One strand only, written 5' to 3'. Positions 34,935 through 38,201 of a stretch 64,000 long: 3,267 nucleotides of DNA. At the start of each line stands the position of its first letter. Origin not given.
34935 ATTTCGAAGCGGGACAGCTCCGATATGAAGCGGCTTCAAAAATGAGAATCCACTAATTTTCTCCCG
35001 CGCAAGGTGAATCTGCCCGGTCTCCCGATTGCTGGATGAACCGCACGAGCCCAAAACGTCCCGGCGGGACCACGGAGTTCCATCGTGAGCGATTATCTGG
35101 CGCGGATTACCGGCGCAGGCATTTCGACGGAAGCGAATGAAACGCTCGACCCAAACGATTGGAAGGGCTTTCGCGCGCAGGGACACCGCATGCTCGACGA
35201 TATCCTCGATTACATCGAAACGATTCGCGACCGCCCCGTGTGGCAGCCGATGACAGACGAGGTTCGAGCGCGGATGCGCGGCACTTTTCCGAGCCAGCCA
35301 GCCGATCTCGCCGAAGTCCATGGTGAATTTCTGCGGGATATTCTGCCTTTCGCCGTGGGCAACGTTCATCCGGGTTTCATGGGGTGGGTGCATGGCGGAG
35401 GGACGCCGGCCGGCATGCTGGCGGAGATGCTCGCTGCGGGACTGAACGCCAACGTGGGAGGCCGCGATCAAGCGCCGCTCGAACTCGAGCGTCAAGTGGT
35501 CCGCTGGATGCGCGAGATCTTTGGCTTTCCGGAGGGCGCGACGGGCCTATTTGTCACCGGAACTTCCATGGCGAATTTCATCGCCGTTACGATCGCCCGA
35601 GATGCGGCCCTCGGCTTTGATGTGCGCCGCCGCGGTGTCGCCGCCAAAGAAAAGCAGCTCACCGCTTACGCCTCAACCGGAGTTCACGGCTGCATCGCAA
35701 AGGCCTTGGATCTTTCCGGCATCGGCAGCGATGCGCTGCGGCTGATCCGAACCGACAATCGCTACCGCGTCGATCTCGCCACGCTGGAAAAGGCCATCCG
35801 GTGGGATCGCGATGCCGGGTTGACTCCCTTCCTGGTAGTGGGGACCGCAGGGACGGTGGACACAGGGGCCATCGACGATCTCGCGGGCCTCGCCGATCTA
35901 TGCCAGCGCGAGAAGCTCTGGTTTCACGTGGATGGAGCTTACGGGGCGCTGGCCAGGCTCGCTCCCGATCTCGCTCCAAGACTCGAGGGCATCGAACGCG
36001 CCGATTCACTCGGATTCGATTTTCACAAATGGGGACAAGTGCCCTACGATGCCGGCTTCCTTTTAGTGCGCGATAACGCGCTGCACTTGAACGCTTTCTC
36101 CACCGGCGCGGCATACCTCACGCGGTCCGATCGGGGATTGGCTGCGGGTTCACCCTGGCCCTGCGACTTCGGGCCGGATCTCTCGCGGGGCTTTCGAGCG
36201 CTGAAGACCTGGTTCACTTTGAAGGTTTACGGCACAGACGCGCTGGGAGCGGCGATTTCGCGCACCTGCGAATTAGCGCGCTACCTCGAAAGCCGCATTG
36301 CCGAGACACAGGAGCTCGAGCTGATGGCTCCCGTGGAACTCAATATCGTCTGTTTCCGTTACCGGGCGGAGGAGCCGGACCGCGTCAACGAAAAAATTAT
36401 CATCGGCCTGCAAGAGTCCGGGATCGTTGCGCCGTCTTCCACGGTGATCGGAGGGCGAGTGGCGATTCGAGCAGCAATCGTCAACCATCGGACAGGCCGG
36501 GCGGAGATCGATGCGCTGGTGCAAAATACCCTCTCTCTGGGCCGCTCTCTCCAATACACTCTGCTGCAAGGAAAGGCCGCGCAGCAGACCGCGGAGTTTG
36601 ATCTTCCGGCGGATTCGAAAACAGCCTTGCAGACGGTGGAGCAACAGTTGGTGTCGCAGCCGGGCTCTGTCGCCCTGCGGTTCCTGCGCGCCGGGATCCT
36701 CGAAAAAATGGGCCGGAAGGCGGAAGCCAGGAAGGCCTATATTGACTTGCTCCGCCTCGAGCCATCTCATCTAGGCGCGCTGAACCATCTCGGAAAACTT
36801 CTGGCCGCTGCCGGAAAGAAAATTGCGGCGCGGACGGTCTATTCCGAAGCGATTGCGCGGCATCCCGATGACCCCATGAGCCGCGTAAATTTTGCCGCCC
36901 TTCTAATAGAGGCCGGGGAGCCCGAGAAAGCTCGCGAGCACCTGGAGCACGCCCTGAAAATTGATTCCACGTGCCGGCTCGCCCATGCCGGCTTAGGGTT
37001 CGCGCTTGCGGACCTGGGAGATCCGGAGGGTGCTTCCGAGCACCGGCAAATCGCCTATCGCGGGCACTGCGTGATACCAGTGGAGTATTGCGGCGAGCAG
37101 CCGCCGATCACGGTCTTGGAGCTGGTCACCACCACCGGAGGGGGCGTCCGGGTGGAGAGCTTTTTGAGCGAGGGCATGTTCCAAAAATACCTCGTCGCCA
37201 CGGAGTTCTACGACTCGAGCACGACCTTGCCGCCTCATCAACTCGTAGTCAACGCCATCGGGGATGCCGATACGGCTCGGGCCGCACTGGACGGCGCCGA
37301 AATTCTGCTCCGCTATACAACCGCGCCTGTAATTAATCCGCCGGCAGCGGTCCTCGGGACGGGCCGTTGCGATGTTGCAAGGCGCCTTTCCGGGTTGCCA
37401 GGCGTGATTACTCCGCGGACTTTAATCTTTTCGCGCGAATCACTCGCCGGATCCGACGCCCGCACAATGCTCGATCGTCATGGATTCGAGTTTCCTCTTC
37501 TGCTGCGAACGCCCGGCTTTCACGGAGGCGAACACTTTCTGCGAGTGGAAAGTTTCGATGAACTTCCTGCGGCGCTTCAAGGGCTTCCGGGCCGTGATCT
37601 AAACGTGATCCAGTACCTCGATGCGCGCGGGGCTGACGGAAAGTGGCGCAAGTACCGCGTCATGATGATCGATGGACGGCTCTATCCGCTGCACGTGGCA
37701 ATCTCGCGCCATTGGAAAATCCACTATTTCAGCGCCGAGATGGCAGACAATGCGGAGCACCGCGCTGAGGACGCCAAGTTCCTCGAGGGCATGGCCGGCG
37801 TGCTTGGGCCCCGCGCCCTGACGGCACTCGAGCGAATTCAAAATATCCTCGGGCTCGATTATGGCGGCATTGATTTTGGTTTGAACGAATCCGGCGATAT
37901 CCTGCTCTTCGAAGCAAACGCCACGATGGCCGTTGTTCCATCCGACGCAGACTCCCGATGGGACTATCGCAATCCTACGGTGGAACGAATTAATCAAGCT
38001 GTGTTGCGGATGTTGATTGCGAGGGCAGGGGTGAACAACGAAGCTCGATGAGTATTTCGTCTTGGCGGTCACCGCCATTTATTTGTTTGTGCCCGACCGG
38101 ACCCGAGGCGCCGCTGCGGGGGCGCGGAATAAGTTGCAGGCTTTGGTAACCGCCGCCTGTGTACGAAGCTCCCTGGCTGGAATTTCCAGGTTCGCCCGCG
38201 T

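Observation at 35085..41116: Candidate undescribed pathway: cysteate-synthase-like enzyme + decarboxylase + two TPR/ATP-grasp ligases (possible taurine-type amine made and then ligated)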

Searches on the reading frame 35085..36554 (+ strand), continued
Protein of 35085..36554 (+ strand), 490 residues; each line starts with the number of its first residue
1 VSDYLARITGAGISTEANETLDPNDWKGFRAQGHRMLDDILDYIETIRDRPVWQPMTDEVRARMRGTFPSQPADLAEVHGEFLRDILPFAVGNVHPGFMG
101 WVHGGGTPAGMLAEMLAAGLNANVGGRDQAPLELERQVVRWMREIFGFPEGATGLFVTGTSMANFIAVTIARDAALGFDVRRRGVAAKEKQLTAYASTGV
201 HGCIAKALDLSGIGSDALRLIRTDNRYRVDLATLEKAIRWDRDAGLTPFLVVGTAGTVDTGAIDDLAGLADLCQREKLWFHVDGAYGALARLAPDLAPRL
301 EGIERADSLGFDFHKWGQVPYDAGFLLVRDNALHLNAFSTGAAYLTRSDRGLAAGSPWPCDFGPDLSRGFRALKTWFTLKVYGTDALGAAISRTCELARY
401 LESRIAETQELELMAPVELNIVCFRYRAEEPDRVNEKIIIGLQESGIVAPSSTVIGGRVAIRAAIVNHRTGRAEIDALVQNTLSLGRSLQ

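Call 97: search_protein_families(library=pfam, proteins=[L052:4963-5760:+, L070:8497-9654:+, L090:8771-9994:+, L084:7767-9869:-, L092:3978-4646:-], max_evalue=0.0001)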
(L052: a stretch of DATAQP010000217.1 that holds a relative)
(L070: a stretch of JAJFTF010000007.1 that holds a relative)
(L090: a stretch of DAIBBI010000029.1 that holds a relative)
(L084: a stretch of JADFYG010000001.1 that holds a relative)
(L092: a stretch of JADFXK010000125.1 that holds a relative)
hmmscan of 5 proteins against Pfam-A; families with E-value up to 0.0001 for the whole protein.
L052:4963-5760:+ (265 aa): 4 families
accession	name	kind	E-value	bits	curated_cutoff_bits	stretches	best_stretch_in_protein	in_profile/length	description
PF00561.26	Abhydrolase_1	-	7.4e-32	111.4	25.8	1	21-250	1-245/245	alpha/beta hydrolase fold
PF12697.13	Abhydrolase_6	-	1.8e-25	91.3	26.3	1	25-255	3-216/217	Alpha/beta hydrolase family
PF12146.15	Hydrolase_4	-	3.7e-16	59.6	27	1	22-244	6-233/239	Serine aminopeptidase, S33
PF03096.20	Ndr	-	2.7e-05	23.5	23.3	1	47-128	55-140/283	Ndr family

L070:8497-9654:+ (385 aa): 1 family
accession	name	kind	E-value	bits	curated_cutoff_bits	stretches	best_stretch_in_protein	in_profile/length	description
PF02120.21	Flg_hook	-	1.1e-11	44.8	29.8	1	311-381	8-78/85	Flagellar hook-length control protein FliK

L090:8771-9994:+ (407 aa): 3 families
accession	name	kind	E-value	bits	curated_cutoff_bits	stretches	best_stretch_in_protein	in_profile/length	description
PF11871.13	DUF3391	-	3.8e-35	121.8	27.8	1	11-139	2-134/136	Domain of unknown function (DUF3391)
PF13487.12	HD_5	-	3.7e-28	98.8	27.2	1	168-325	10-169/170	HD domain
PF01966.28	HD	-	6.9e-15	55.8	22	1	173-294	2-115/116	HD domain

L084:7767-9869:- (700 aa): 3 families
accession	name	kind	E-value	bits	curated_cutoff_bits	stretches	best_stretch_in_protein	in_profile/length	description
PF22638.1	FlgK_D1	-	3.4e-53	181.1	28.6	2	135-304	1-161/233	Flagellar hook-associated protein FlgK helical domain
PF06429.18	Flg_bbr_C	-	1.2e-11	44.3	23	1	659-696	8-45/46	Flagellar basal body rod FlgEFG protein C-terminal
PF00460.25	Flg_bb_rod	-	5.2e-07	30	20.7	1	45-70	5-30/31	Flagella basal body rod protein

L092:3978-4646:- (222 aa): 1 family
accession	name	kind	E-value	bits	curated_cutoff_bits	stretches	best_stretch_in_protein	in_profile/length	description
PF07963.17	N_methyl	-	2.7e-05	24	21.2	1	56-79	3-26/27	Prokaryotic N-terminal methylation motif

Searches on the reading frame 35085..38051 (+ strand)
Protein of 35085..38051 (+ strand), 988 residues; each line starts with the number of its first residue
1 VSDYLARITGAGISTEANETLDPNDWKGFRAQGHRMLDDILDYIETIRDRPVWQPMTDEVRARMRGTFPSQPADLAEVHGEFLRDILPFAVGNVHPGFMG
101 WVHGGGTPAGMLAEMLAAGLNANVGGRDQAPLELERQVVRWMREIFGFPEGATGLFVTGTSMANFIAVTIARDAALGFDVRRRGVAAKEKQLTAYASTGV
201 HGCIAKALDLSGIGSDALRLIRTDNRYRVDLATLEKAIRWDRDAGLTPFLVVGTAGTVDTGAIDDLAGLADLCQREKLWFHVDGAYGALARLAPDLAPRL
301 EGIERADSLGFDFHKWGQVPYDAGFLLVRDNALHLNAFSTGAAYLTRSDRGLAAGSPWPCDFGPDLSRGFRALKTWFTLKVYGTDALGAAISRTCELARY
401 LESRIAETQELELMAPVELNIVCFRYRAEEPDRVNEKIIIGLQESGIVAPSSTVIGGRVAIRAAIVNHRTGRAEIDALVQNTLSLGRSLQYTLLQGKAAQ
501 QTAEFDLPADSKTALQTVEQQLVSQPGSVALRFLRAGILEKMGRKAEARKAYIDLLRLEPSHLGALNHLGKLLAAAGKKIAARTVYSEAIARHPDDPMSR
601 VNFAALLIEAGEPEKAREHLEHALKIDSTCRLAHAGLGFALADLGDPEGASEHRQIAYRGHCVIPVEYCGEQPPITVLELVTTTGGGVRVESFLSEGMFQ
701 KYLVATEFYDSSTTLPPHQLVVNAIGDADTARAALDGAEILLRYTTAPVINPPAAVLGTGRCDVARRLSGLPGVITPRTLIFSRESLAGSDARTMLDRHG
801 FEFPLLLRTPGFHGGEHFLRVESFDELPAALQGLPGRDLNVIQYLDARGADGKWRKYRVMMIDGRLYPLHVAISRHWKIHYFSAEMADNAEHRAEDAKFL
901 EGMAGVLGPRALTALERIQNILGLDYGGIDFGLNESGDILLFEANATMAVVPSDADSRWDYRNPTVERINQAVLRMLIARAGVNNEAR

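Call 6: search_protein_families(library=pfam, proteins=[window:35085-38051:+], max_evalue=0.01)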
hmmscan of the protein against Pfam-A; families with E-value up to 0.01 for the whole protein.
window:35085-38051:+ (988 aa): 17 families
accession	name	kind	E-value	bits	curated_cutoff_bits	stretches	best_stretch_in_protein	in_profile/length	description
PF00282.25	Pyridoxal_deC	-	9.2e-66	222.5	27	1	64-427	8-375/375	Pyridoxal-dependent decarboxylase conserved domain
PF07719.23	TPR_2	-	2.3e-12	46.5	27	0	604-629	8-33/34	Tetratricopeptide repeat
PF13428.12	TPR_14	-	1.3e-09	38.2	23.5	0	565-603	3-41/44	Tetratricopeptide repeat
PF13181.12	TPR_8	-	1.7e-08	34.4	25.7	0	533-562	5-34/34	Tetratricopeptide repeat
PF14559.12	TPR_19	-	1.9e-08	34.9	25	1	607-652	1-46/68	Tetratricopeptide repeat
PF13431.12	TPR_17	-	3.4e-08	33.6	24.4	1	586-618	2-34/34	Tetratricopeptide repeat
PF13432.12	TPR_16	-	9.7e-08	32.8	32.7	1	539-597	7-65/65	Tetratricopeptide repeat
PF00515.34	TPR_1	-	5.3e-07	29.6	27.8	0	605-629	9-33/34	Tetratricopeptide repeat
PF13424.12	TPR_12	-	9.5e-07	29.4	30.1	1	566-627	6-75/77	Tetratricopeptide repeat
PF13371.12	TPR_9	-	1.8e-06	28.3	35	0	510-561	10-61/73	Tetratricopeptide repeat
PF13414.12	TPR_11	-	4e-06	26.9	26.8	0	607-645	4-42/42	TPR repeat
PF22860.2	DUF7017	-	2.8e-05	24.6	27.5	1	533-628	5-102/141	Domain of unknown function (DUF7017)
PF13374.12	TPR_10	-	3.6e-05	24.1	27.5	0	599-626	4-31/42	Tetratricopeptide repeat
PF14561.12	TPR_20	-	0.0001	23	25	0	587-629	12-54/90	Tetratricopeptide repeat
PF13174.12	TPR_6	-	0.0003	21.7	26.3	0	568-595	5-32/33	Tetratricopeptide repeat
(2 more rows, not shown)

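Call 7: search_protein_families(library=ncbifam, proteins=[window:35085-38051:+], max_evalue=0.01)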
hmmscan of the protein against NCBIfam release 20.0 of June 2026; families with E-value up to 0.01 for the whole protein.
window:35085-38051:+ (988 aa): 17 families
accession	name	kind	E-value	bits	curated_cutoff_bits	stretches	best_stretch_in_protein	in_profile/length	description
NF052646.1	DABADecarRhbB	equivalog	1.9e-52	178.5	900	1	89-479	91-475/491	L-2,4-diaminobutyrate decarboxylase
TIGR03799.1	NOD_PanD_pyr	equivalog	9.7e-39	133.1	606.1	1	68-430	62-441/522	pyridoxal-dependent aspartate 1-decarboxylase PanP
TIGR03812.1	tyr_de_CO2_Arch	equivalog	3.1e-24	85.5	299.4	1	132-479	58-369/375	tyrosine decarboxylase MfnA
TIGR03811.1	tyr_de_CO2_Ent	equivalog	1.5e-12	46.8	905.3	1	201-291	232-327/608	tyrosine decarboxylase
NF033920.0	C39_PA2778_fam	equivalog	5.6e-12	45.6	150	2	538-626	165-253/255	PA2778 family cysteine peptidase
TIGR02917.1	PEP_TPR_lipo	equivalog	1.4e-11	43.1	312.2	1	510-626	140-256/899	XrtA/PEP-CTERM system TPR-repeat protein PrsT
TIGR02521.1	type_IV_pilW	equivalog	6.4e-09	35.7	154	1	599-657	33-91/234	type IV pilus biogenesis/stability protein PilW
NF033758.1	gliding_GltE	equivalog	1.9e-07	30.4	225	1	538-627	95-184/411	adventurous gliding motility TPR repeat lipoprotein GltE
NF040959.1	MamA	equivalog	5.4e-07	29.3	200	1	537-653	79-195/204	magnetosome protein MamA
NF052415.1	T3SS_chap_SctY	equivalog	2e-05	25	70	0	511-556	56-104/106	type III secretion apparatus assembly chaperone SctY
TIGR00540.1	TPR_hemY_coli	hypoth_equivalog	2.3e-05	23.3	142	1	536-655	268-383/385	heme biosynthesis-associated TPR protein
TIGR01788.1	Glu-decarb-GAD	equivalog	0.00014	20.7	380.4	1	251-451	190-390/431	glutamate decarboxylase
TIGR02552.1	LcrH_SycD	equivalog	0.001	18.8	104.8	1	543-627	32-116/136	SycD/LcrH family type III secretion system chaperone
NF052400.1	M48_BAM_BepA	equivalog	0.004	16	570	1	487-626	267-404/483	beta-barrel assembly-enhancing protease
NF007302.0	PRK09782.1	equivalog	0.006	14.6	1223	0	507-609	591-692/990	phage receptor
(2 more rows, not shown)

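Call 71: list_cluster_members(proteins=[window:35085-38048:+, P0001, P0121])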
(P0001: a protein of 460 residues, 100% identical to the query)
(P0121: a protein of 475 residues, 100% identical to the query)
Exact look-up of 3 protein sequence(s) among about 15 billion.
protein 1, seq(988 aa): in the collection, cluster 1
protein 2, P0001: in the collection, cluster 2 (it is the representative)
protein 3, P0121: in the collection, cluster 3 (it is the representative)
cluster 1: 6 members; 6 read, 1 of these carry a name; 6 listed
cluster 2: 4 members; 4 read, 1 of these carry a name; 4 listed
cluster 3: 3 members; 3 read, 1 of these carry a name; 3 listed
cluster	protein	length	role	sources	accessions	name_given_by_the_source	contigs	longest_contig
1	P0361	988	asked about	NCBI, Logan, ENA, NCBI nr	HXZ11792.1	MAG TPA: pyridoxal-dependent decarboxylase [Candidatus Sulfotelmatobacter sp.] | pyridoxal-dependent decarboxylase [Candidatus Sulfotelmatobacter sp.]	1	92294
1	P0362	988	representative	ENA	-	-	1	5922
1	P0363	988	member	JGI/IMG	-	-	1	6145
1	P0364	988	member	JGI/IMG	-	-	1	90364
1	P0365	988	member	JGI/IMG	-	-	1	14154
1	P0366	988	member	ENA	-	-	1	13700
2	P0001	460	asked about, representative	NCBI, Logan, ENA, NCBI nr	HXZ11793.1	MAG TPA: cysteate synthase [Candidatus Sulfotelmatobacter sp.] | cysteate synthase [Candidatus Sulfotelmatobacter sp.]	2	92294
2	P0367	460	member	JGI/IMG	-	-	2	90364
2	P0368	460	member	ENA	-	-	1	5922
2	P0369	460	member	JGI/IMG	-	-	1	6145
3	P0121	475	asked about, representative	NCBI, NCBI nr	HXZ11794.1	MAG TPA: tetratricopeptide repeat protein [Candidatus Sulfotelmatobacter sp.] | tetratricopeptide repeat protein [Candidatus Sulfotelmatobacter sp.]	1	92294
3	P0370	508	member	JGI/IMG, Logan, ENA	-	-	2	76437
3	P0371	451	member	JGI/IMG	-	-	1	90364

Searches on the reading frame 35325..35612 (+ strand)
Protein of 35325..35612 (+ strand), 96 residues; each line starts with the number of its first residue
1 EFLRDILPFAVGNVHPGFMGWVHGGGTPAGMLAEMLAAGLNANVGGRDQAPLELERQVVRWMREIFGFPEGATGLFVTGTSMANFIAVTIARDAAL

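Call 103: search_solved_structures(query=window:35325-35612:+, max_evalue=0.001, show_alignments=5)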
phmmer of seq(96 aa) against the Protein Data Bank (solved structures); distinct sequences matched with E-value up to 0.001: 14.
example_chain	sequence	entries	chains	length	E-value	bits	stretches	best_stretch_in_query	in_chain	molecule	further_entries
4obu_E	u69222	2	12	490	9.9e-12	48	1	7-94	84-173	Pyridoxal-dependent decarboxylase domain protein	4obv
5o5c_A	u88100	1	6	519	1.4e-07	34.8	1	10-94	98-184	Putative decarboxylase involved in desferrioxamine biosynthesis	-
4rit_B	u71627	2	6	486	1.1e-06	31.8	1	3-95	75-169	Pyridoxal-dependent decarboxylase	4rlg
4riz_A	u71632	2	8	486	1.2e-06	31.8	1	3-95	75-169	Pyridoxal-dependent decarboxylase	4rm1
4rj0_B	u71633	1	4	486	1.2e-06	31.7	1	3-95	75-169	Pyridoxal-dependent decarboxylase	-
8zpi_A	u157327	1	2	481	1.3e-06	31.6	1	3-93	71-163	Diaminobutyrate-2-oxoglutarate transaminase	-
2okk_A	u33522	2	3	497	9.4e-06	28.8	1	6-92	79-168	Glutamate decarboxylase 2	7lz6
2qma_A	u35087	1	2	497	1.3e-05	28.4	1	10-93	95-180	Diaminobutyrate-pyruvate transaminase and L-2,4-diaminobutyrate decarboxylase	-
2jis_A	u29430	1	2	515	3.5e-05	27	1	4-92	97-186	CYSTEINE SULFINIC ACID DECARBOXYLASE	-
6enz_A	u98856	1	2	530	8.7e-05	25.8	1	3-92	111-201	Acidic amino acid decarboxylase GADL1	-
7xin_A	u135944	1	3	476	0.00022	24.4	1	14-95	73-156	DOPA decarboxylase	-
6zek_A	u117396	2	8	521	0.00033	23.9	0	3-92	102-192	Cysteine sulfinic acid decarboxylase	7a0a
2okj_A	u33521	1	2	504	0.00057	23.1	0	4-92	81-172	Glutamate decarboxylase 1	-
3vp6_A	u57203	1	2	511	0.00059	23.1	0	4-92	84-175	Glutamate decarboxylase 1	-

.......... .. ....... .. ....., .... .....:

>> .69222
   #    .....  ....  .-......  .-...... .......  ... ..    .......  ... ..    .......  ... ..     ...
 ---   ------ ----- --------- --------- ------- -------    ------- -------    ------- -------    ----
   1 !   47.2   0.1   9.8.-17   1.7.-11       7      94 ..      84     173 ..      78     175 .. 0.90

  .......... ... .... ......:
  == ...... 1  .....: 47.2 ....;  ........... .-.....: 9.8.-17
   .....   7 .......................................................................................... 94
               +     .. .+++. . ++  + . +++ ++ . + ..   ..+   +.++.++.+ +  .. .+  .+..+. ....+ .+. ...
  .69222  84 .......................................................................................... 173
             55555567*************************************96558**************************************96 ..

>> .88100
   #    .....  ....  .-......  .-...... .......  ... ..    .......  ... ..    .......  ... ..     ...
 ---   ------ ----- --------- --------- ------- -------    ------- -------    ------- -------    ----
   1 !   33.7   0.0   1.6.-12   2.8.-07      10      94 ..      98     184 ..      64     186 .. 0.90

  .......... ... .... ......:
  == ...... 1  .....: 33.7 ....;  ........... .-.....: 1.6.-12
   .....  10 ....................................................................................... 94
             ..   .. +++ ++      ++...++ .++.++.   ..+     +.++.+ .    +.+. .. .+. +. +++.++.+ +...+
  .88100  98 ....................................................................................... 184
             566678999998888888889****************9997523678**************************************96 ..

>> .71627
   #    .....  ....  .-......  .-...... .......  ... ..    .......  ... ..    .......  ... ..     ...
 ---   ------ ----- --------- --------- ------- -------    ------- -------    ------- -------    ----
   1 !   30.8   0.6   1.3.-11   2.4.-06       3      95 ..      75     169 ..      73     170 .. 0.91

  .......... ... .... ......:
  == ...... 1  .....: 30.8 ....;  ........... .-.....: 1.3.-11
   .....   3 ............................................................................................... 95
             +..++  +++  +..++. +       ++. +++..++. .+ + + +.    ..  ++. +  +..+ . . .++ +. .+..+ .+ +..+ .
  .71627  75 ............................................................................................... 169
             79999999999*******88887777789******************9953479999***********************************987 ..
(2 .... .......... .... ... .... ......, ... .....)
